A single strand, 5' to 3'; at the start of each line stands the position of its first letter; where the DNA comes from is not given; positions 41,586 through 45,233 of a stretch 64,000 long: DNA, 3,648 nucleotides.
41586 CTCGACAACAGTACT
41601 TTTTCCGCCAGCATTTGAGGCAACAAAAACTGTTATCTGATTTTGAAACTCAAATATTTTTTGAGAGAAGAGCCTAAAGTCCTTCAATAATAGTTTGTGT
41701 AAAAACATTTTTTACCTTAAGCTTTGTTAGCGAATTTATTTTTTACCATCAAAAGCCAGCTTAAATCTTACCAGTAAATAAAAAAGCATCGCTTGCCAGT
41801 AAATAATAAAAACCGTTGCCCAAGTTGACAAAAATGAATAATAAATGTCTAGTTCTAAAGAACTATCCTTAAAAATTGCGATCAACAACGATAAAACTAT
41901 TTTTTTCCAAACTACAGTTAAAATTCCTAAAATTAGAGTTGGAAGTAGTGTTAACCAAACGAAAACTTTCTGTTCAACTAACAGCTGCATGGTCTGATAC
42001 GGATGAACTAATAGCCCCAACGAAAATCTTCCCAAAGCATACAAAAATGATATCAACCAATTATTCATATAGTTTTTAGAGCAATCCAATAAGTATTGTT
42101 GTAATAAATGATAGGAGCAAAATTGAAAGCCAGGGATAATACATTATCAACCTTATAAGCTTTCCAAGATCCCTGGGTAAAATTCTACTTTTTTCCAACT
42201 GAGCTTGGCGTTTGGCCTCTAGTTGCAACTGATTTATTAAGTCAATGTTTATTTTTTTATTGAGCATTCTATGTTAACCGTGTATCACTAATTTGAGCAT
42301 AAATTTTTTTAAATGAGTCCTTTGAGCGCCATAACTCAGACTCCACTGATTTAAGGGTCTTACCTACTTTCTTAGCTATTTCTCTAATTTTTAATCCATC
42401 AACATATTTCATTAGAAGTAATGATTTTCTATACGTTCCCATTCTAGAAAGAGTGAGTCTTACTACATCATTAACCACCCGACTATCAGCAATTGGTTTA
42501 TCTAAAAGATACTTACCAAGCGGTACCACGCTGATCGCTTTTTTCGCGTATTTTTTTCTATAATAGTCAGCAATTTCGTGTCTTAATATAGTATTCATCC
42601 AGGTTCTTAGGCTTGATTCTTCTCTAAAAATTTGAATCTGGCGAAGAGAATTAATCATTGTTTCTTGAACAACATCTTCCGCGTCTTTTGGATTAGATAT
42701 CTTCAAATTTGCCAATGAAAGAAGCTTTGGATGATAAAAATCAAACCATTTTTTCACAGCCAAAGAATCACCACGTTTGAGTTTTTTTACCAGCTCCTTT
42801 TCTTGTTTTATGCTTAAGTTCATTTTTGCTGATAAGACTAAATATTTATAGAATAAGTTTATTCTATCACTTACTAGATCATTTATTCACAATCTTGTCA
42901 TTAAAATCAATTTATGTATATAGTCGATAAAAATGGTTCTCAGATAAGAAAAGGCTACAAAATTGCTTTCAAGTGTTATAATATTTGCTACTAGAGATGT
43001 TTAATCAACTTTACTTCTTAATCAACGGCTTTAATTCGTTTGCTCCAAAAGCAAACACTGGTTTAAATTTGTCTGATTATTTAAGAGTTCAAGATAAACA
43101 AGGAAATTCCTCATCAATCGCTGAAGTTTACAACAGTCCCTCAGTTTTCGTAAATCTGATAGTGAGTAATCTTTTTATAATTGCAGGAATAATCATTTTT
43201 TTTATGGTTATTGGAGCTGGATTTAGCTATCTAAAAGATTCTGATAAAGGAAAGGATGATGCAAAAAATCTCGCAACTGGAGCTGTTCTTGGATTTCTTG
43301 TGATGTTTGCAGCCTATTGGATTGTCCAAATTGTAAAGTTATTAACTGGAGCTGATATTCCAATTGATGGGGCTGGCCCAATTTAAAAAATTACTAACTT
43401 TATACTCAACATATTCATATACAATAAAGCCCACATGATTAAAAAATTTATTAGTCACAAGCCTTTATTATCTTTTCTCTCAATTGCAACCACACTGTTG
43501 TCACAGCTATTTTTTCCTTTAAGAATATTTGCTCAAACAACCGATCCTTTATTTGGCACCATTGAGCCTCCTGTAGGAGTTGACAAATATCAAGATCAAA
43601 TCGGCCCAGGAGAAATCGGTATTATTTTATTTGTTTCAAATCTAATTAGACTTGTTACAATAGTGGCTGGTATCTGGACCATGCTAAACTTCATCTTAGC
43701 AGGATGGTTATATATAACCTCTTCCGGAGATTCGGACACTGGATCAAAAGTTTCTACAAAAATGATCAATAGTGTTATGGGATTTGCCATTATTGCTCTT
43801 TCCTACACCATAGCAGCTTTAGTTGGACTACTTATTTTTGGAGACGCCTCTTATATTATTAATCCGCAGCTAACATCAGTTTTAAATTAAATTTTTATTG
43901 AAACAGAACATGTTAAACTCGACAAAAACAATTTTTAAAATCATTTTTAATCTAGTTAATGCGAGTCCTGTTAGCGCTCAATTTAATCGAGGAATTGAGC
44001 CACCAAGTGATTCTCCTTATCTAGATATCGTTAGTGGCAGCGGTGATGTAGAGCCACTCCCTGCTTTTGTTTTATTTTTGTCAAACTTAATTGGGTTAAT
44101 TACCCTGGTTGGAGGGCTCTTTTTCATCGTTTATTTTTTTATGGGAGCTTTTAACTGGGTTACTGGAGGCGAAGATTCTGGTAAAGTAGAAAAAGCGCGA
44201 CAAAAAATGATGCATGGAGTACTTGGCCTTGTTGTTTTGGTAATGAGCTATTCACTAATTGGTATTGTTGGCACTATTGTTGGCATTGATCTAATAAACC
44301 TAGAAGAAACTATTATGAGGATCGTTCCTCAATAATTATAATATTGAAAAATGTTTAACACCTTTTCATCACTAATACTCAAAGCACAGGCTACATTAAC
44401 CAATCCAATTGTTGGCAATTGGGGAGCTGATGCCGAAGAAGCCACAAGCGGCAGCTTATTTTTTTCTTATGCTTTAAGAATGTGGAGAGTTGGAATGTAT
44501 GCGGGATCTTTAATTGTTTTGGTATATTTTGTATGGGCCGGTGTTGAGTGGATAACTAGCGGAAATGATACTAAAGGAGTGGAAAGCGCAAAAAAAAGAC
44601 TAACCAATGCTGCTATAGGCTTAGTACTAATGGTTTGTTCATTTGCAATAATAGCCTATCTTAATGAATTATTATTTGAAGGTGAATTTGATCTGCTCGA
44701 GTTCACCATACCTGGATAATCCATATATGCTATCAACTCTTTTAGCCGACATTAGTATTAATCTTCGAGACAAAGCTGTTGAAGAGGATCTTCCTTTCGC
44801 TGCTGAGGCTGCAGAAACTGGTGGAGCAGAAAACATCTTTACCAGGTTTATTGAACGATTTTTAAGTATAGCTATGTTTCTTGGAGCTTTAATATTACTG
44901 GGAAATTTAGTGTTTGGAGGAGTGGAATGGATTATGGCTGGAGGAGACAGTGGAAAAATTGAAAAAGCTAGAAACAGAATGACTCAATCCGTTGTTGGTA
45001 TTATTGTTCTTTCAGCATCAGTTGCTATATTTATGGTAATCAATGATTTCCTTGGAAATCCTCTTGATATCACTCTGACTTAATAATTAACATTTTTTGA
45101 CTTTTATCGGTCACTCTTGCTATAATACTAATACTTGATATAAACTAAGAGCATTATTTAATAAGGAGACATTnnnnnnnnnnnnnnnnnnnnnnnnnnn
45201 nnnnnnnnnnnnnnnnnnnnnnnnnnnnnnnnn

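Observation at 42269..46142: Tandem array of seven VirB2/TrbC-like pilin paralogs beside a divergent ECF sigma factor: candidate minimal pilus/T4SS-like surface system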

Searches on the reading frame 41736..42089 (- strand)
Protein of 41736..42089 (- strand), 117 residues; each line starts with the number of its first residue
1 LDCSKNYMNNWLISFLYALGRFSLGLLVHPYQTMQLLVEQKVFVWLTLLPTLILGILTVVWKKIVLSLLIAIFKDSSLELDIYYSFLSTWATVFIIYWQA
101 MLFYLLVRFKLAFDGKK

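Call 3: search_protein_families(library=pfam, proteins=[window:41736-42089:-], max_evalue=1)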
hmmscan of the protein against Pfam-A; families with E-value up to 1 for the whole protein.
window:41736-42089:- (117 aa): 1 family
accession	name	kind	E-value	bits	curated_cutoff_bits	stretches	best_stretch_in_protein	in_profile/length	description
PF10190.14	Tmemb_170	-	0.15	12.8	29.5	1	6-96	4-94/106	Putative transmembrane protein 170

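Call 4: search_protein_families(library=ncbifam, proteins=[window:41736-42089:-], max_evalue=1)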
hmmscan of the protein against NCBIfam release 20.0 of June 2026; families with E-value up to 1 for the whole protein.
window:41736-42089:- (117 aa): 1 family
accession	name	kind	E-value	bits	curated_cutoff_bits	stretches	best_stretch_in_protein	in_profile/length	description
NF050115.1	membrane_Rv2732c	subfamily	0.2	11.2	60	1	33-73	60-100/177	Rv2732c family membrane protein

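Call 77: find_homologous_proteins(query=window:41736-42068:-, max_evalue=0.001)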
Query window:41736-42068:- (110 aa): 12 proteins with E <= 0.001 among 35 candidates.
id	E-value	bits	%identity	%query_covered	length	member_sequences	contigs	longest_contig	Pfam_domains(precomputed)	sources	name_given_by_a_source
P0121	9.4e-62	224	100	100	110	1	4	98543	-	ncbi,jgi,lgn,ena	-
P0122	4.0e-56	206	90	100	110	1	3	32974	-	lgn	-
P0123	9.7e-43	163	72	98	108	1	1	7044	-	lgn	-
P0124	4.7e-36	141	66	95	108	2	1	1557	-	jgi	-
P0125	7.8e-28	115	58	95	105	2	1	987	-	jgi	jgi:hypothetical protein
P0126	8.2e-27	112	52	99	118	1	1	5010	-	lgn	-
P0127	1.7e-26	111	58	94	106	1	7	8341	-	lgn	-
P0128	3.7e-25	106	55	92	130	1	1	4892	-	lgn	-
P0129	1.7e-23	101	52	94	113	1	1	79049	-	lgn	-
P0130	2.0e-21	94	50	97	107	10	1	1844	-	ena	-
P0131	3.0e-20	91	51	93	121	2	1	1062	-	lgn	-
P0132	1.4e-17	82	47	78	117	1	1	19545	-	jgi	-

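Call 78: find_encoding_contigs(protein=P0132, flank=8000, max_places=2)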
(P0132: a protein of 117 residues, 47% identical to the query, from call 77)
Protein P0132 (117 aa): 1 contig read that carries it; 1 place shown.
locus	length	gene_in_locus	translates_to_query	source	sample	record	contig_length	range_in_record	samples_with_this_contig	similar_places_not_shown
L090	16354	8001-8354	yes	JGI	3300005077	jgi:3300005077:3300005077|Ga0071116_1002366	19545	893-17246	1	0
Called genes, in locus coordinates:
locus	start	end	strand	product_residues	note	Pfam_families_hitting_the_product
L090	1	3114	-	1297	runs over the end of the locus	-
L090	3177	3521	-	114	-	PF18895:T4SS_pilin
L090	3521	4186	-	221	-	PF18895:T4SS_pilin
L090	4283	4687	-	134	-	PF18895:T4SS_pilin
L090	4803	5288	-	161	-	PF18895:T4SS_pilin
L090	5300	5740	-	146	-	-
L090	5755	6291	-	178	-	PF18895:T4SS_pilin (weak)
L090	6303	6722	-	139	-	PF18895:T4SS_pilin (weak)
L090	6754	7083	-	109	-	-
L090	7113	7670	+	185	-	PF04542:Sigma70_r2, PF08281:Sigma70_r4_2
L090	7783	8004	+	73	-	-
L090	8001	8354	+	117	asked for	-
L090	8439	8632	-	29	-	-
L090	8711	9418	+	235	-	PF00293:NUDIX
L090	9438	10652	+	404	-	PF00368:HMG-CoA_red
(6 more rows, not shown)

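Call 79: find_encoding_contigs(protein=P0129, flank=8000, max_places=2)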
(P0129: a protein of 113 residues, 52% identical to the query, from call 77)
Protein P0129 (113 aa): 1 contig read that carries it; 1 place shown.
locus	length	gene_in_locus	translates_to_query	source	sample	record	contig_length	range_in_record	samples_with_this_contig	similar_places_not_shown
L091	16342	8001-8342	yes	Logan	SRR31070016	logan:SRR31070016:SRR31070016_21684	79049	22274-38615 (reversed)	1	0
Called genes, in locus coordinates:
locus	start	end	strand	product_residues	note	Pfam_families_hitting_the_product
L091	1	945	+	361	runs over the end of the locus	-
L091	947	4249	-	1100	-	-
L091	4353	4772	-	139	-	PF18895:T4SS_pilin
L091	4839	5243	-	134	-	PF18895:T4SS_pilin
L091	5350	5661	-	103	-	PF18895:T4SS_pilin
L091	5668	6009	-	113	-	PF18895:T4SS_pilin (weak)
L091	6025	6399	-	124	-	PF18895:T4SS_pilin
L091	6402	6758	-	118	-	-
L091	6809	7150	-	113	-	-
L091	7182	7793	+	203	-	PF07638:Sigma70_ECF (weak), PF04542:Sigma70_r2, PF08281:Sigma70_r4_2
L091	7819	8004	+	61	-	-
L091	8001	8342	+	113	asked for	-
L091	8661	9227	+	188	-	PF00293:NUDIX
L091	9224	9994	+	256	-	PF00293:NUDIX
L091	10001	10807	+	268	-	PF00696:AA_kinase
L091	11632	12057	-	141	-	PF18895:T4SS_pilin (weak)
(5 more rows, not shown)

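Call 90: predict_structure(alignment_id=A5)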
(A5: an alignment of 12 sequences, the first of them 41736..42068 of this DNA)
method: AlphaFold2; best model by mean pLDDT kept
length: 110 residues; sequences in the alignment: 12
mean_pLDDT: 71.7   pTM: 0.45
mean pLDDT of the five models: 71.7, 71.0, 70.6, 70.3, 68.4
residues with pLDDT >= 90: 0; 70-90: 76; 50-70: 33; < 50: 1
segments of 3 or more residues with pLDDT < 50: none
pLDDT, mean of each block of 10 residues (from residue 1): 67 71 72 67 73 75 69 77 78 76 64
secondary structure, 60 per line:
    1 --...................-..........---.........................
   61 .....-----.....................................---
elements in order: H3-21 H23-32 H36-65 H71-107

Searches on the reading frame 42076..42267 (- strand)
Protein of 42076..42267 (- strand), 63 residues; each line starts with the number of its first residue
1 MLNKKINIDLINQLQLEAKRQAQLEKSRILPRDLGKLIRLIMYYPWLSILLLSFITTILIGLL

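Call 3: search_protein_families(library=pfam, proteins=[window:42076-42267:-], max_evalue=1)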
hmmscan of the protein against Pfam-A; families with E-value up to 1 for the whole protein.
window:42076-42267:- (63 aa): 0 families

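Call 4: search_protein_families(library=ncbifam, proteins=[window:42076-42267:-], max_evalue=1)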
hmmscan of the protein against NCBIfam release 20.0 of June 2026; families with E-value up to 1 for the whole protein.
window:42076-42267:- (63 aa): 2 families
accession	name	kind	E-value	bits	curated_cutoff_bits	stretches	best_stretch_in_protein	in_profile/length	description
NF007566.0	PRK10197.1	equivalog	0.0076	15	871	1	22-62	381-421/466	GABA permease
NF011877.0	PRK15350.1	equivalog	0.031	14.7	104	1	21-60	43-82/88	EscS/YscS/HrcS family type III secretion system export apparatus protein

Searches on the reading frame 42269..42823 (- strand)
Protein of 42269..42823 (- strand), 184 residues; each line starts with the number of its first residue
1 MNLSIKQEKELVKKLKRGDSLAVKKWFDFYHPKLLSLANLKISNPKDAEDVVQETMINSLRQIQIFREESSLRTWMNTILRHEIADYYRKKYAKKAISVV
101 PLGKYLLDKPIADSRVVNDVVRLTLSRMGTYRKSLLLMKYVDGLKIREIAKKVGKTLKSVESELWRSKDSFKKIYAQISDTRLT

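Call 3: search_protein_families(library=pfam, proteins=[window:42269-42823:-], max_evalue=1)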
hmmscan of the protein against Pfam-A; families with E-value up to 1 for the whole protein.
window:42269-42823:- (184 aa): 7 families
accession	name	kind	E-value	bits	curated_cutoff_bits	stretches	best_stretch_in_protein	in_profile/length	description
PF04542.20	Sigma70_r2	-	7.8e-14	51.7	24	1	30-91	5-68/71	Sigma-70 region 2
PF08281.18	Sigma70_r4_2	-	1.9e-07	31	25.7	1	122-167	5-50/54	Sigma-70, region 4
PF07638.17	Sigma70_ECF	-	0.0035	17.7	21.1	1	10-164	6-172/185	ECF sigma factor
PF08928.15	PoNi_N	-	0.017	15.7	22.4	1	87-174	9-95/117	PoNe immunity protein (PoNi), N-terminal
PF06530.18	Phage_antitermQ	-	0.023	15.1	26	1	113-173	49-108/118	Phage antitermination protein Q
PF22029.2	PhyR_sigma2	-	0.05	14.1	27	1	45-79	19-53/55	Sigma2 domain of PhyR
PF12645.13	HTH_16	-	0.098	13.2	22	1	10-59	2-57/65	Helix-turn-helix domain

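Call 4: search_protein_families(library=ncbifam, proteins=[window:42269-42823:-], max_evalue=1)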
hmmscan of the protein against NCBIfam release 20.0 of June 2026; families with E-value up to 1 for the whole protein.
window:42269-42823:- (184 aa): 93 families (the best 25 are shown)
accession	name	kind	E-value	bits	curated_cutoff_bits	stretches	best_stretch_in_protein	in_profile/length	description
TIGR02959.1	SigZ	equivalog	2.7e-17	63.1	168.65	1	29-177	3-150/170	RNA polymerase sigma factor SigZ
TIGR02952.1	Sig70_famx2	equivalog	4.4e-17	62.5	206.45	1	11-167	1-162/170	ECF subfamily RNA polymerase sigma factor, BldN family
NF007215.0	PRK09637.1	equivalog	6.4e-17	62.1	212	1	24-176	4-155/181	RNA polymerase sigma factor SigZ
TIGR02985.1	Sig70_bacteroi1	subfamily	6.6e-17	62.2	126.4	1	24-170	4-157/162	RNA polymerase sigma-70 factor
TIGR02937.1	sigma70-ECF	superfamily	1e-16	61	42.9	1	23-173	3-163/165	sigma-70 family RNA polymerase sigma factor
NF009196.0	PRK12544.1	equivalog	5.3e-16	58.6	287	1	16-98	13-95/208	RNA polymerase factor sigma-70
NF008892.0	PRK11924.2-1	equivalog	5.5e-16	58.8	291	1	31-97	26-92/203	RNA polymerase sigma factor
TIGR02989.1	Sig-70_gvs1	subfamily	1.5e-15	57.5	124.55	1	26-170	6-153/158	RNA polymerase sigma-70 factor, Rhodopirellula/Verrucomicrobium family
TIGR02984.1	Sig-70_plancto1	subfamily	1.6e-15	57.2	183.75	2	16-95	2-87/189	RNA polymerase sigma-70 factor, Planctomycetaceae-specific subfamily 1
NF008888.0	PRK11922.1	equivalog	1.7e-15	57.3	204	1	3-173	12-194/231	RNA polymerase sigma factor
NF007225.0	PRK09643.1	equivalog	2e-14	53.7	190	1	7-173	13-180/204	RNA polymerase sigma factor SigM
NF004113.0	PRK05602.1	equivalog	3e-14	53.1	208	1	7-177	31-203/211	RNA polymerase sigma factor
NF058625.1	sigma_PG0214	equivalog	3e-14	53.1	130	1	30-180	13-166/170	GFO_1088 family ECF-type sigma factor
TIGR02943.1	Sig70_famx1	hypoth_equivalog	6.2e-14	52.2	162.2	1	31-98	12-79/188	RNA polymerase sigma-70 factor, TIGR02943 family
TIGR02950.1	SigM_subfam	subfamily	7.1e-14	51.9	147.95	1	45-175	24-158/159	RNA polymerase sigma factor, SigM family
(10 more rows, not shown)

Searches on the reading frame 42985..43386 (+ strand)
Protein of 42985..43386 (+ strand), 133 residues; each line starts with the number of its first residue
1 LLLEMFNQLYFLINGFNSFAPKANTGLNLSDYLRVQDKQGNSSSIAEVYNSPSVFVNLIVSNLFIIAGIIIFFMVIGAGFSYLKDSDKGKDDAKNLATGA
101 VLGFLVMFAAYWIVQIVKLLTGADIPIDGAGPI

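Call 3: search_protein_families(library=pfam, proteins=[window:42985-43386:+], max_evalue=1)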
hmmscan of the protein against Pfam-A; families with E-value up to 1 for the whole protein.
window:42985-43386:+ (133 aa): 10 families
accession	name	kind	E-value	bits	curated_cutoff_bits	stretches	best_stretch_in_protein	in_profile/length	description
PF02322.20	Cyt_bd_oxida_II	-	0.00041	20.3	35.6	1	10-116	113-210/302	Cytochrome bd terminal oxidase subunit II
PF19554.4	DUF6077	-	0.00045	19.5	27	1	59-122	2-61/354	Family of unknown function (DUF6077)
PF06195.18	DUF996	-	0.0014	19.3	31.3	1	44-119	15-91/138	Protein of unknown function (DUF996)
PF14264.12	Glucos_trans_II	-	0.003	17.2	30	1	45-116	229-293/317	Glucosyl transferase GtrII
PF18895.5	T4SS_pilin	-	0.0044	17.5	26.6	1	57-116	10-70/71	Type IV secretion system pilin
PF12650.12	DUF3784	-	0.02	15.5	28.1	1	59-117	2-63/94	Domain of unknown function (DUF3784)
PF04515.18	Choline_transpo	-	0.044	13.4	26.9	1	52-117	39-115/326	Plasma-membrane choline transporter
PF11190.13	DUF2976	-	0.049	14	28.2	1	65-115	32-82/87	Protein of unknown function (DUF2976)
PF11158.13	DUF2938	-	0.05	13.6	31.4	1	47-113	84-149/150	Protein of unknown function (DUF2938)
PF12669.12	FeoB_associated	-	0.73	10.6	27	0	65-89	3-27/44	FeoB-associated Cys-rich membrane protein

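Call 4: search_protein_families(library=ncbifam, proteins=[window:42985-43386:+], max_evalue=1)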
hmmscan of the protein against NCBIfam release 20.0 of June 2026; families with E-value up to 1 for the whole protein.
window:42985-43386:+ (133 aa): 1 family
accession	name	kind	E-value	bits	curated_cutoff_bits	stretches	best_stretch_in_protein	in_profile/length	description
NF041560.1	T6SS_Burk_ExIF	subfamily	0.036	13.7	90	1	51-112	120-181/234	putative type VI secretion system effector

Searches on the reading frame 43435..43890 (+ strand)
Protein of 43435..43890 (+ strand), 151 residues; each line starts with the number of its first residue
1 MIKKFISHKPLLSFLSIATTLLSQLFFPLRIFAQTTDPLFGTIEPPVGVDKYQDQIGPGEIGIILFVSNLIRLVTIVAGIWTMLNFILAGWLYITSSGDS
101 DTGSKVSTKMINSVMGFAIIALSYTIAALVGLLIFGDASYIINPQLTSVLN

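Call 3: search_protein_families(library=pfam, proteins=[window:43435-43890:+], max_evalue=1)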
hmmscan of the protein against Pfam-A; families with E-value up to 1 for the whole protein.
window:43435-43890:+ (151 aa): 2 families
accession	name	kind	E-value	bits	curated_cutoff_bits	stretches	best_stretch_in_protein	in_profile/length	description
PF18895.5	T4SS_pilin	-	0.008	16.7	26.6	1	68-128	10-69/71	Type IV secretion system pilin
PF19297.4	QcrA_N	-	0.43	10.4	27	1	72-127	60-115/222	QcrA subunit N-terminal region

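Call 4: search_protein_families(library=ncbifam, proteins=[window:43435-43890:+], max_evalue=1)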
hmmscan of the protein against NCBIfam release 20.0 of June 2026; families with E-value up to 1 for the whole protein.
window:43435-43890:+ (151 aa): 1 family
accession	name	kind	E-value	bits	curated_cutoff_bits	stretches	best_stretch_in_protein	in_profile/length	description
NF045849.1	ICE_MMCAP2_0565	equivalog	0.1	12.3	40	1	72-130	18-76/80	Mbov_0395 family pilin-like conjugal transfer protein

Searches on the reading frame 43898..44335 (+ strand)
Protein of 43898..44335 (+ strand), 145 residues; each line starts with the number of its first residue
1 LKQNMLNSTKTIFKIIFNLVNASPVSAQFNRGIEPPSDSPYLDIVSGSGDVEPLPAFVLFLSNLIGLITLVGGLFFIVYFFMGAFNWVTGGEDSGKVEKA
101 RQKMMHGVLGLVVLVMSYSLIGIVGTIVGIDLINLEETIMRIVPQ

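Call 3: search_protein_families(library=pfam, proteins=[window:43898-44335:+], max_evalue=1)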
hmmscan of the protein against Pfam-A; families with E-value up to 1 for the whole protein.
window:43898-44335:+ (145 aa): 2 families
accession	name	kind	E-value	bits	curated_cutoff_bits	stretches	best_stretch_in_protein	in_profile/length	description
PF18895.5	T4SS_pilin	-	1.2e-06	29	26.6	1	59-122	7-69/71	Type IV secretion system pilin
PF10161.14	DDDD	-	0.25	11.5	27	0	93-123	21-51/76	Putative mitochondrial precursor protein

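Call 4: search_protein_families(library=ncbifam, proteins=[window:43898-44335:+], max_evalue=1)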
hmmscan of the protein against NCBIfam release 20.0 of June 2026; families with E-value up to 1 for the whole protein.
window:43898-44335:+ (145 aa): 1 family
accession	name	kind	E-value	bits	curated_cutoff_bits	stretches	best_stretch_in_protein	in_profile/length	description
NF045849.1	ICE_MMCAP2_0565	equivalog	0.0018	17.9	40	1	65-125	17-77/80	Mbov_0395 family pilin-like conjugal transfer protein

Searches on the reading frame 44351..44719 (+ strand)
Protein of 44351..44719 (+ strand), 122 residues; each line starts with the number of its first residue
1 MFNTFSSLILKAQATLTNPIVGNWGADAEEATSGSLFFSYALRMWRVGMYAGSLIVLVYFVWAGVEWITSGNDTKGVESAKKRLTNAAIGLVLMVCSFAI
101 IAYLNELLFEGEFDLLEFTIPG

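Call 3: search_protein_families(library=pfam, proteins=[window:44351-44719:+], max_evalue=1)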
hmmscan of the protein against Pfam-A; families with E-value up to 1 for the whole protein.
window:44351-44719:+ (122 aa): 2 families
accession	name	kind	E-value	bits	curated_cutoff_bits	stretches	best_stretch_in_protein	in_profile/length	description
PF18895.5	T4SS_pilin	-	1.2e-08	35.3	26.6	1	51-103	19-70/71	Type IV secretion system pilin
PF19297.4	QcrA_N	-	0.43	10.3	27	1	53-108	67-122/222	QcrA subunit N-terminal region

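Call 4: search_protein_families(library=ncbifam, proteins=[window:44351-44719:+], max_evalue=1)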
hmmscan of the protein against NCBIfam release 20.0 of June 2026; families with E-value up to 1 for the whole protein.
window:44351-44719:+ (122 aa): 1 family
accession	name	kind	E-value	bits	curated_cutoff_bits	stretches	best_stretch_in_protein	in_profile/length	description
NF045849.1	ICE_MMCAP2_0565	equivalog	0.00053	19.6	40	1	52-101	24-73/80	Mbov_0395 family pilin-like conjugal transfer protein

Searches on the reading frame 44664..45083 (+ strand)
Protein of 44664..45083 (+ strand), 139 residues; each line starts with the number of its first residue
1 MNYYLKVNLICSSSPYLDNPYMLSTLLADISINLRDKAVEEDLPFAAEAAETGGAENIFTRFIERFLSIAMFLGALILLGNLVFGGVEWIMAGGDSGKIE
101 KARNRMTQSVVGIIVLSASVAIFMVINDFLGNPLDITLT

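Call 3: search_protein_families(library=pfam, proteins=[window:44664-45083:+], max_evalue=1)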
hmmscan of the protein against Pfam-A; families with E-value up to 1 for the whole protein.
window:44664-45083:+ (139 aa): 3 families
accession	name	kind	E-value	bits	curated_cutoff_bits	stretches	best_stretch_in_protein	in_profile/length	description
PF18895.5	T4SS_pilin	-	3e-07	30.9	26.6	1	60-121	6-66/71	Type IV secretion system pilin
PF07505.17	DUF5131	-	0.031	14.2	28.9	1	65-101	156-189/243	Protein of unknown function (DUF5131)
PF15803.10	zf-SCNM1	-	0.17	12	27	1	9-24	2-17/27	Zinc-finger of sodium channel modifier 1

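Call 4: search_protein_families(library=ncbifam, proteins=[window:44664-45083:+], max_evalue=1)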
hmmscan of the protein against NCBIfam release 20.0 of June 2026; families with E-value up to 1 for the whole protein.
window:44664-45083:+ (139 aa): 1 family
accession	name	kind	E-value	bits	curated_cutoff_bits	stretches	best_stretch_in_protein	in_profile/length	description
NF045849.1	ICE_MMCAP2_0565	equivalog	0.00012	21.7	40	1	59-128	9-78/80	Mbov_0395 family pilin-like conjugal transfer protein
